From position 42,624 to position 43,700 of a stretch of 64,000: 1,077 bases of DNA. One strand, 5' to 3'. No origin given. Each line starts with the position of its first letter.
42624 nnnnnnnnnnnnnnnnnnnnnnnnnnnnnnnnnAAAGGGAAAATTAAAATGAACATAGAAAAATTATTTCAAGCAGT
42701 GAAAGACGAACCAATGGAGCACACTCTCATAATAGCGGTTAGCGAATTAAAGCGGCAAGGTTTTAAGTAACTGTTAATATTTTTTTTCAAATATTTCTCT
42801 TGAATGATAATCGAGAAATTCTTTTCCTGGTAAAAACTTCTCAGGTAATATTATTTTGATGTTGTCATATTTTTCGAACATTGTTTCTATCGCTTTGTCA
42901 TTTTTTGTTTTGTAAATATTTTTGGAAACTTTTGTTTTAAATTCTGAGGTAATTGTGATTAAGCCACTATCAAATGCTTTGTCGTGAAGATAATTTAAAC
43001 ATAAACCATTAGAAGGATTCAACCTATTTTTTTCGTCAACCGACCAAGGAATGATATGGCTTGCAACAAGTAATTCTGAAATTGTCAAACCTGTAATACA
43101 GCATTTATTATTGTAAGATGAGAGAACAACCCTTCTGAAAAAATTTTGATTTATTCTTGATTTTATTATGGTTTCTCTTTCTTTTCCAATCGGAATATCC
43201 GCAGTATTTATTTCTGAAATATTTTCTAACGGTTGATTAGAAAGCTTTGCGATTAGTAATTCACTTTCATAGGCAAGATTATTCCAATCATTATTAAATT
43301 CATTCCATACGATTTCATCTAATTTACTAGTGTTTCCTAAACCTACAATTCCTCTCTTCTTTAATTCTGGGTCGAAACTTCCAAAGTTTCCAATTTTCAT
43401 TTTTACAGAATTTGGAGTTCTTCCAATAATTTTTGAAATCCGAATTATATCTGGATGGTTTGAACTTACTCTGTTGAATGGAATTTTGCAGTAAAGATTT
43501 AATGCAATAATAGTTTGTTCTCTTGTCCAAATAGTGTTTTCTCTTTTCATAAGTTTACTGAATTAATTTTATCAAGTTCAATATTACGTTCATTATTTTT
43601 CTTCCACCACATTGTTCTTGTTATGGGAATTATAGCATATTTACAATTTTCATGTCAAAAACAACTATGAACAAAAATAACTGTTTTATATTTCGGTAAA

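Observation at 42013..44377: Small toxin-antitoxin and nuclease islet splitting the heme gene set: vapBC, a solitary HNH endonuclease, a decayed vsr, and hicAB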

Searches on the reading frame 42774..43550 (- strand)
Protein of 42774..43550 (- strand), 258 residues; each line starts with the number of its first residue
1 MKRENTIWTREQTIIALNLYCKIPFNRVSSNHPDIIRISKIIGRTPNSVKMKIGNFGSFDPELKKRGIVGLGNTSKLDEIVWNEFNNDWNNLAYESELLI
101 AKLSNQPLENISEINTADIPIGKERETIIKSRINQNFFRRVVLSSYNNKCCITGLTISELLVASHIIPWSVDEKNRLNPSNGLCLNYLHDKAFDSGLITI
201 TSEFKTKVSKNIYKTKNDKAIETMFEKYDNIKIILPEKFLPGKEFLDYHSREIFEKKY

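Call 3: search_protein_families(library=pfam, proteins=[window:42774-43550:-], max_evalue=0.01)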
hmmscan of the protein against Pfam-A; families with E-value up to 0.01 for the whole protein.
window:42774-43550:- (258 aa): 1 family
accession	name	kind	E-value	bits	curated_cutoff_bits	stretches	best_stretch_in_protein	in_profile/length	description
PF13391.12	HNH_2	-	1.1e-11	44.8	21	1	150-200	1-65/66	HNH endonuclease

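Call 4: search_protein_families(library=ncbifam, proteins=[window:42774-43550:-], max_evalue=0.01)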
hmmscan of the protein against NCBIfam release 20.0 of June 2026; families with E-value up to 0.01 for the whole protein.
window:42774-43550:- (258 aa): 1 family
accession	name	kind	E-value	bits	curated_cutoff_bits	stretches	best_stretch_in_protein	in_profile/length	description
NF045808.1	PT-DNA_restrict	exception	3e-16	59.4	180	1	81-254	107-283/284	phosphorothioated DNA-binding restriction endonuclease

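Call 10: search_solved_structures(query=window:42774-43550:-, max_evalue=1, show_alignments=3)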
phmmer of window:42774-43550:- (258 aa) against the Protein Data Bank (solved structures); distinct sequences matched with E-value up to 1: 3.
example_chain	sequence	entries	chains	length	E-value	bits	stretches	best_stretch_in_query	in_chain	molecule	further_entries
6yex_A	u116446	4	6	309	6.4e-10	41.9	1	123-210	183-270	HNH endonuclease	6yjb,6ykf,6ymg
6weq_A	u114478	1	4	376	0.077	15.5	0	65-99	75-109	Non-structural protein 1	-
4lmg_A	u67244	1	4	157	0.58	12.6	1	164-228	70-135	Iron-regulated transcriptional activator AFT2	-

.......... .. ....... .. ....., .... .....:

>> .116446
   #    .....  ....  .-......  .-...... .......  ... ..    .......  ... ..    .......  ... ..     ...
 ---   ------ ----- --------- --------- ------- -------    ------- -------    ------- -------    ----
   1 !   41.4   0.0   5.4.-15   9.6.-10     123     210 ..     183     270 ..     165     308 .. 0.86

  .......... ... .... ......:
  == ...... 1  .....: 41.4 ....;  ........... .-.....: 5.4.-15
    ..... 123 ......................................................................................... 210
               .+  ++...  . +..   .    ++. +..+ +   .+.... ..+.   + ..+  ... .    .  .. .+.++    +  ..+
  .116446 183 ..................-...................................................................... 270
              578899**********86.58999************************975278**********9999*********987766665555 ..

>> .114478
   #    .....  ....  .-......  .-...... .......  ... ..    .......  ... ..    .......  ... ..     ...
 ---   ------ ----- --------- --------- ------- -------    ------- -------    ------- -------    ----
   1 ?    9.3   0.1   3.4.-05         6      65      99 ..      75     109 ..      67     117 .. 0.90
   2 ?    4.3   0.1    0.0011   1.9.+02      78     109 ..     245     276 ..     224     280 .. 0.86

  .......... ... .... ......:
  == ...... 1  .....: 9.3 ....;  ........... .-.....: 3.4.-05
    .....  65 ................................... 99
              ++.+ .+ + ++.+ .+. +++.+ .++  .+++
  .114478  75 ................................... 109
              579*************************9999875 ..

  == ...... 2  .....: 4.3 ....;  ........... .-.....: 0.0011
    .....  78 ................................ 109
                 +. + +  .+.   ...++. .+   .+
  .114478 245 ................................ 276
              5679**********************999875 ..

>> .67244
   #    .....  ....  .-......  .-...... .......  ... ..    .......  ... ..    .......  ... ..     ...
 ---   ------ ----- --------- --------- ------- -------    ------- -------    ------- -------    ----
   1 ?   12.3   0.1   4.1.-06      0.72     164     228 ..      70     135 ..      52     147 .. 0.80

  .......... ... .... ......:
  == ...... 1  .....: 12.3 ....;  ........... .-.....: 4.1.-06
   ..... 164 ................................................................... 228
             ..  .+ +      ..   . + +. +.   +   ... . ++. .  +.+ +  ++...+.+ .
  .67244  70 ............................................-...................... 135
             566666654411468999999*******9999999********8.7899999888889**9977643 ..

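Call 11: search_protein_families(library=padloc, proteins=[window:42774-43550:-], max_evalue=0.1)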
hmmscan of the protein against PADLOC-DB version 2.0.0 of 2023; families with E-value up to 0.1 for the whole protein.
window:42774-43550:- (258 aa): 2 families
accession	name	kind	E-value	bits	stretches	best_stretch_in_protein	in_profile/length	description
PDLC04132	HNH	-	9.2e-97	321.6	1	4-257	25-275/286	-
PDLC03546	HNH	-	5.3e-44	148.3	1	7-254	13-277/282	Type II restriction enzyme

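Call 12: find_homologous_proteins(query=window:42774-43550:-, max_evalue=0.00001)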
Query window:42774-43550:- (258 aa): 7756 proteins with E <= 0.00001 among 8000 candidates; the best 120 are listed.
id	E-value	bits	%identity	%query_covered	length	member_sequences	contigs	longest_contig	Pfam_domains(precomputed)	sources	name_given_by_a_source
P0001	3.0e-168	575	100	100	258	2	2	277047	PF13391.13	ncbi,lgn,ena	-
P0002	5.8e-141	486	84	97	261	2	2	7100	PF13391.13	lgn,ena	-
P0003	1.1e-136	472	82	97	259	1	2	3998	PF13391.13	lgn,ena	-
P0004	3.7e-129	447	75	99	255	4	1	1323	PF13391.13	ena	-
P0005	2.1e-128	445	75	99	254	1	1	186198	PF13391.13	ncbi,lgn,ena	-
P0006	3.5e-128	444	76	99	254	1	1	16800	PF13391.13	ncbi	-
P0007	1.0e-127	443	76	99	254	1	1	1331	PF13391.13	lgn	-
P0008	1.5e-127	442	75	99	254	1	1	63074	PF13391.13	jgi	jgi:putative restriction endonuclease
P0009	1.9e-127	442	75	99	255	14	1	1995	PF13391.13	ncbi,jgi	jgi:putative restriction endonuclease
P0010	1.5e-126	439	75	98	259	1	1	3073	PF13391.13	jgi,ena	jgi:putative restriction endonuclease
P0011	8.3e-126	436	76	97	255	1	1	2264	PF13391.13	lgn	-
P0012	9.1e-126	436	73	99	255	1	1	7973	PF13391.13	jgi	-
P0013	9.9e-126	436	74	97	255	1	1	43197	PF13391.13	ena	-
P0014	1.0e-125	436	75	99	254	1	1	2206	PF13391.13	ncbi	-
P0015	1.9e-125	435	73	99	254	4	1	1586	PF13391.13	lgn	-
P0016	2.1e-125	435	76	97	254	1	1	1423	PF13391.13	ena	-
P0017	2.9e-125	435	73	99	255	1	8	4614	PF13391.13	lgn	-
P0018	5.3e-125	434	74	99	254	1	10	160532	PF13391.13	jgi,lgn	jgi:putative restriction endonuclease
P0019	6.6e-125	433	76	97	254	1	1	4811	PF13391.13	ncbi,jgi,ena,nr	ncbi:MAG TPA: HNH endonuclease [Chitinophagales bacterium]|nr:HNH endonuclease [Chitinophagales bact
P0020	9.3e-125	433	74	97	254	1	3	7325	PF13391.13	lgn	-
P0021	1.1e-124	433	73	99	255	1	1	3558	PF13391.13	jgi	jgi:putative restriction endonuclease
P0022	1.3e-124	432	73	97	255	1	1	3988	PF13391.13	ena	-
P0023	1.6e-124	432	72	99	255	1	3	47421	PF13391.13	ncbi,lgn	-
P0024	2.3e-124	432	75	97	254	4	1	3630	PF13391.13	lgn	-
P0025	3.3e-124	431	76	97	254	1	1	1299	PF13391.13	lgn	-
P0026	3.8e-124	431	76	97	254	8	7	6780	PF13391.13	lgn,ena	-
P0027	3.8e-124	431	73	97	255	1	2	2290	PF13391.13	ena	-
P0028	4.3e-124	431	73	97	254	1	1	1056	PF13391.13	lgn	-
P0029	4.3e-124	431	75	96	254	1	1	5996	PF13391.13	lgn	-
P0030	5.9e-124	430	74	96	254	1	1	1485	PF13391.13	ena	-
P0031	5.9e-124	430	73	96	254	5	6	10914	PF13391.13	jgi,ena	-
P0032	1.1e-123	429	73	97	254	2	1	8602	PF13391.13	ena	-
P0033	1.3e-123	429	76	97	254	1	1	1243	PF13391.13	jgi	jgi:putative restriction endonuclease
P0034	1.3e-123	429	73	99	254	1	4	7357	PF13391.13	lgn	-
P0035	1.8e-123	429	71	99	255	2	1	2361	PF13391.13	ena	-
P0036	1.9e-123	429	73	100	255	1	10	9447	PF13391.13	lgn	-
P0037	2.2e-123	428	71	99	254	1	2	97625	PF13391.13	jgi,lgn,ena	jgi:putative restriction endonuclease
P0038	2.3e-123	428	73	97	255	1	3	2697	PF13391.13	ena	-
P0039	2.4e-123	428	73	99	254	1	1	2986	PF13391.13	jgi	-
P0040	2.7e-123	428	73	97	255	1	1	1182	PF13391.13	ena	-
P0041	2.9e-123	428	74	97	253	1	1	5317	PF13391.13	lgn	-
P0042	3.1e-123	428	73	98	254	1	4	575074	PF13391.13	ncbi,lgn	-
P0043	5.2e-123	427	72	97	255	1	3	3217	PF13391.13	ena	-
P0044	5.8e-123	427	71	99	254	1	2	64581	PF13391.13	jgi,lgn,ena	jgi:putative restriction endonuclease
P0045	1.0e-122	426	73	99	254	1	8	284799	PF13391.13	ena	-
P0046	1.1e-122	426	73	99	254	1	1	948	PF13391.13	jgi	jgi:putative restriction endonuclease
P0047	1.2e-122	426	72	99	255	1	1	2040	PF13391.13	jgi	jgi:putative restriction endonuclease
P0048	1.8e-122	425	70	99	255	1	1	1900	PF13391.13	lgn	-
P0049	2.3e-122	425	70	99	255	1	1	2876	PF13391.13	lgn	-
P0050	2.6e-122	425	70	99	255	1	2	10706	PF13391.13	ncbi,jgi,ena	jgi:putative restriction endonuclease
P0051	3.3e-122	425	69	100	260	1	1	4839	PF13391.13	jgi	jgi:putative restriction endonuclease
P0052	6.7e-122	424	73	99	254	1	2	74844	PF13391.13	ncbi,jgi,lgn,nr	ncbi:MAG: HNH endonuclease [Bacteroidales bacterium]|nr:MAG: HNH endonuclease [Bacteroidales bacteri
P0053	7.6e-122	423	71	97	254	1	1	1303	PF13391.13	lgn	-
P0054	8.4e-122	423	72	99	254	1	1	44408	PF13391.13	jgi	jgi:putative restriction endonuclease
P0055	9.0e-122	423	72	99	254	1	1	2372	PF13391.13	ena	-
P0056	1.4e-121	423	71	98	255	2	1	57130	PF13391.13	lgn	-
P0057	1.7e-121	422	74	97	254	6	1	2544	PF13391.13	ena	-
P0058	1.7e-121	422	73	96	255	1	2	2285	PF13391.13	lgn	-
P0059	1.8e-121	422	70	99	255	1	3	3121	PF13391.13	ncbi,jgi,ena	jgi:putative restriction endonuclease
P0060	2.9e-121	422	72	99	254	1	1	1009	PF13391.13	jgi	jgi:putative restriction endonuclease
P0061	2.9e-121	422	70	99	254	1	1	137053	PF13391.13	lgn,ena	-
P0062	3.4e-121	421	71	99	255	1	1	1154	PF13391.13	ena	-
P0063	3.5e-121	421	71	99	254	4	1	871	PF13391.13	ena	-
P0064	3.8e-121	421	72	98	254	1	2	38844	PF13391.13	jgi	jgi:putative restriction endonuclease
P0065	4.7e-121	421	72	98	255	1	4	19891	PF13391.13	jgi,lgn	jgi:putative restriction endonuclease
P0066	5.1e-121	421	72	97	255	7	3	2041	PF13391.13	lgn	-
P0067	5.9e-121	421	72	99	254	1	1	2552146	PF13391.13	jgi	jgi:putative restriction endonuclease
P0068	6.0e-121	420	72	99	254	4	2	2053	PF13391.13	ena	-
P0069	8.8e-121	420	71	99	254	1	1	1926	PF13391.13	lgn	-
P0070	1.1e-120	420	73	99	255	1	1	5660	PF13391.13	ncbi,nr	ncbi:MAG: HNH endonuclease [Bacteroidales bacterium]|nr:HNH endonuclease [Bacteroidales bacterium]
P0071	1.6e-120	419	72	97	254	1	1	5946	PF13391.13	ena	-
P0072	1.9e-120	419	72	97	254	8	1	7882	PF13391.13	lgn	-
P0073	2.5e-120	418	71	99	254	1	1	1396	PF13391.13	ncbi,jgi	jgi:putative restriction endonuclease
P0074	2.7e-120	418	72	97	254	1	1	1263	PF13391.13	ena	-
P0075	2.8e-120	418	71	99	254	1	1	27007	PF13391.13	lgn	-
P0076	3.5e-120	418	70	99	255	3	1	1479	PF13391.13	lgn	-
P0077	5.1e-120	417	71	96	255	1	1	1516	PF13391.13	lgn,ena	-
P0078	9.5e-120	417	72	96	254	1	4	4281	PF13391.13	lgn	-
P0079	1.0e-119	416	71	99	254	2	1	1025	PF13391.13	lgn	-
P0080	1.2e-119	416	71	99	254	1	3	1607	PF13391.13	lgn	-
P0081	1.6e-119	416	72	97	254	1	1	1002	PF13391.13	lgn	-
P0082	2.3e-119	415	73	97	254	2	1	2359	PF13391.13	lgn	-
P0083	3.1e-119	415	71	97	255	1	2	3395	PF13391.13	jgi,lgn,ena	-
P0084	4.2e-119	414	70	99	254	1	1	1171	PF13391.13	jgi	jgi:putative restriction endonuclease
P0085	4.6e-119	414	70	98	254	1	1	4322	PF13391.13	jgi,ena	-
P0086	5.0e-119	414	71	97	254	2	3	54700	PF13391.13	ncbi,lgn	-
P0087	8.3e-119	413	70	96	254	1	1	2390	PF13391.13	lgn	-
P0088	8.7e-119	413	71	97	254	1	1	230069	PF13391.13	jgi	jgi:putative restriction endonuclease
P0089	2.0e-118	412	70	97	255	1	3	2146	PF13391.13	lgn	-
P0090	3.0e-118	412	73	99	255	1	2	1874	PF13391.13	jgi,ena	-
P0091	3.3e-118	411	69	99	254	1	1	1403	PF13391.13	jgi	-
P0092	4.4e-118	411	69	98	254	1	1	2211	PF13391.13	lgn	-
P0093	5.1e-118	411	70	99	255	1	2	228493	PF13391.13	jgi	jgi:putative restriction endonuclease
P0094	7.9e-118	410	70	99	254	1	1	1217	PF13391.13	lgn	-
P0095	1.1e-117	410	71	97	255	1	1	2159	PF13391.13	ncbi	-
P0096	2.0e-117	409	70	99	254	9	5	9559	PF13391.13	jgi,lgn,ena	-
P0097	2.1e-117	409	70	97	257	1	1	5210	PF13391.13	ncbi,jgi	jgi:putative restriction endonuclease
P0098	2.8e-117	408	72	97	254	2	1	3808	PF13391.13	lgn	-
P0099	3.7e-117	408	70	99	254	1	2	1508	PF13391.13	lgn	-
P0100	5.0e-117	408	72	97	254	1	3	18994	PF13391.13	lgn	-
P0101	5.8e-117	407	71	97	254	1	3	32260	PF13391.13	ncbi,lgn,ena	-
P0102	6.7e-117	407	69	98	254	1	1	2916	PF13391.13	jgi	jgi:putative restriction endonuclease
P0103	7.1e-117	407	70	97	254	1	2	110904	PF13391.13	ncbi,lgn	-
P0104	7.9e-117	407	68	98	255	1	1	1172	PF13391.13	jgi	jgi:putative restriction endonuclease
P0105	8.8e-117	407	70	97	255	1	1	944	PF13391.13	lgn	-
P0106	9.1e-117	407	69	99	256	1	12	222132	PF13391.13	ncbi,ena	-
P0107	1.3e-116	406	70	99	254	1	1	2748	PF13391.13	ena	-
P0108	1.6e-116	406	70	99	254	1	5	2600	PF13391.13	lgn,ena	-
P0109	2.2e-116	406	72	96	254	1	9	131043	PF13391.13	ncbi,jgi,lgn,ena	jgi:putative restriction endonuclease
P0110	3.7e-116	405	70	99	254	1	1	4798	PF13391.13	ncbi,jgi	jgi:putative restriction endonuclease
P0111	4.5e-116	405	71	99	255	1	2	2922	PF13391.13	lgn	-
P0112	4.6e-116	405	70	99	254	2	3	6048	PF13391.13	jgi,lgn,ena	-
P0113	4.8e-116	404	68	99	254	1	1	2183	PF13391.13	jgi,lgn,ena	-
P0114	7.7e-116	404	68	99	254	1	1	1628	PF13391.13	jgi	-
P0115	9.5e-116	403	69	98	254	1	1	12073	PF13391.13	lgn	-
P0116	9.7e-116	403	71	95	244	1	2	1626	PF13391.13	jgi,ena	jgi:putative restriction endonuclease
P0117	1.3e-115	403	69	99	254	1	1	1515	PF13391.13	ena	-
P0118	1.6e-115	403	68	99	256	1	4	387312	PF13391.13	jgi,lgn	-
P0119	1.6e-115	403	70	99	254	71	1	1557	PF13391.13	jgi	jgi:putative restriction endonuclease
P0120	1.7e-115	403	67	97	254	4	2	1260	PF13391.13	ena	-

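Call 13: find_encoding_contigs(protein=P0001, flank=10000, max_places=4)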
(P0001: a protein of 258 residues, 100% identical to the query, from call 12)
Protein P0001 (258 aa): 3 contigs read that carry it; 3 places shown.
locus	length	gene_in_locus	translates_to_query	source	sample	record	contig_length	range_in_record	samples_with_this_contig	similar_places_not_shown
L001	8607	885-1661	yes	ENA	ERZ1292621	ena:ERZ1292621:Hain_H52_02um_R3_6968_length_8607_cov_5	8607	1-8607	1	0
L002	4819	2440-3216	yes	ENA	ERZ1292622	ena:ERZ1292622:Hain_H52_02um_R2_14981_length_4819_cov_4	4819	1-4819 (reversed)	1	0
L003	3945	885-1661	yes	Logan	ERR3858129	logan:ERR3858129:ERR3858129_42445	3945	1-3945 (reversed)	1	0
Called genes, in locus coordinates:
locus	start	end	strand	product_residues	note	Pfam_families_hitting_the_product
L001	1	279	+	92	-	?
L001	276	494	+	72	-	PF07927:HicA_toxin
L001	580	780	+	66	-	PF03852:Vsr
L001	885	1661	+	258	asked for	PF13391:HNH_2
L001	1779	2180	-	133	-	PF01850:PIN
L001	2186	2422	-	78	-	-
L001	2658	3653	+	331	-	PF00490:ALAD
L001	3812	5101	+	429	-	PF00202:Aminotran_3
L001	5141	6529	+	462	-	PF02310:B12-binding, PF04055:Radical_SAM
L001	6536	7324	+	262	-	PF03848:TehB, PF13489:Methyltransf_23, PF13847:Methyltransf_31, PF08241:Methyltransf_11, PF08242:Methyltransf_12, PF13649:Methyltransf_25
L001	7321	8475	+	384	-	PF01075:Glyco_transf_9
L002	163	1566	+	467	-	PF00890:FAD_binding_2 (weak), PF01266:DAO, PF01593:Amino_oxidase, PF01946:Thi4 (weak), PF13450:NAD_binding_8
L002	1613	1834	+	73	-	PF15919:HicB_lk_antitox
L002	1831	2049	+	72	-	PF07927:HicA_toxin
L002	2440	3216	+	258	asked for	PF13391:HNH_2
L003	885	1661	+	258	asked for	PF13391:HNH_2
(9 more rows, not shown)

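Call 14: find_encoding_contigs(protein=P0002, flank=8000, max_places=4)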
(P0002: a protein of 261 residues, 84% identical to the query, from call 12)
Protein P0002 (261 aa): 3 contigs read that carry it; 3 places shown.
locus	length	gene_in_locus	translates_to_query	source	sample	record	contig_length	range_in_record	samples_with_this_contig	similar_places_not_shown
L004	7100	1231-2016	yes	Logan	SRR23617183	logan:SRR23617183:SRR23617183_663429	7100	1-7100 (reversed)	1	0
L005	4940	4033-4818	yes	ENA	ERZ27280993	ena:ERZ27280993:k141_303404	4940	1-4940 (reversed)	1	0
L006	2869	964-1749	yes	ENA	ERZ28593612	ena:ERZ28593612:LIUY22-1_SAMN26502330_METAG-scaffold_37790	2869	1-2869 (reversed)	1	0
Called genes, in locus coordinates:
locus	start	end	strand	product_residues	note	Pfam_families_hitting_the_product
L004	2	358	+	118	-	?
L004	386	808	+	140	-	PF03852:Vsr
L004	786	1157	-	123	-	PF00145:DNA_methylase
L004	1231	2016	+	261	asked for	PF13391:HNH_2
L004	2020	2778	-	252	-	PF19866:DUF6339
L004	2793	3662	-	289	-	-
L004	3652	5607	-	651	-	-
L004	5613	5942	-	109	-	-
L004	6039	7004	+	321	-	PF04542:Sigma70_r2 (faint), PF04545:Sigma70_r4 (faint), PF08281:Sigma70_r4_2 (weak)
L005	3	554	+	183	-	?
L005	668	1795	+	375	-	PF13439:Glyco_transf_4, PF13579:Glyco_trans_4_4, PF13477:Glyco_trans_4_2, PF00534:Glycos_transf_1, PF13692:Glyco_trans_1_4, PF20706:GT4-conflict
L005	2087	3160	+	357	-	-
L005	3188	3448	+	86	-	PF03852:Vsr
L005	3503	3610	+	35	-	-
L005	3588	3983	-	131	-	PF00145:DNA_methylase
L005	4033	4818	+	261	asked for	PF13391:HNH_2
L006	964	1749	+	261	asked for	PF13391:HNH_2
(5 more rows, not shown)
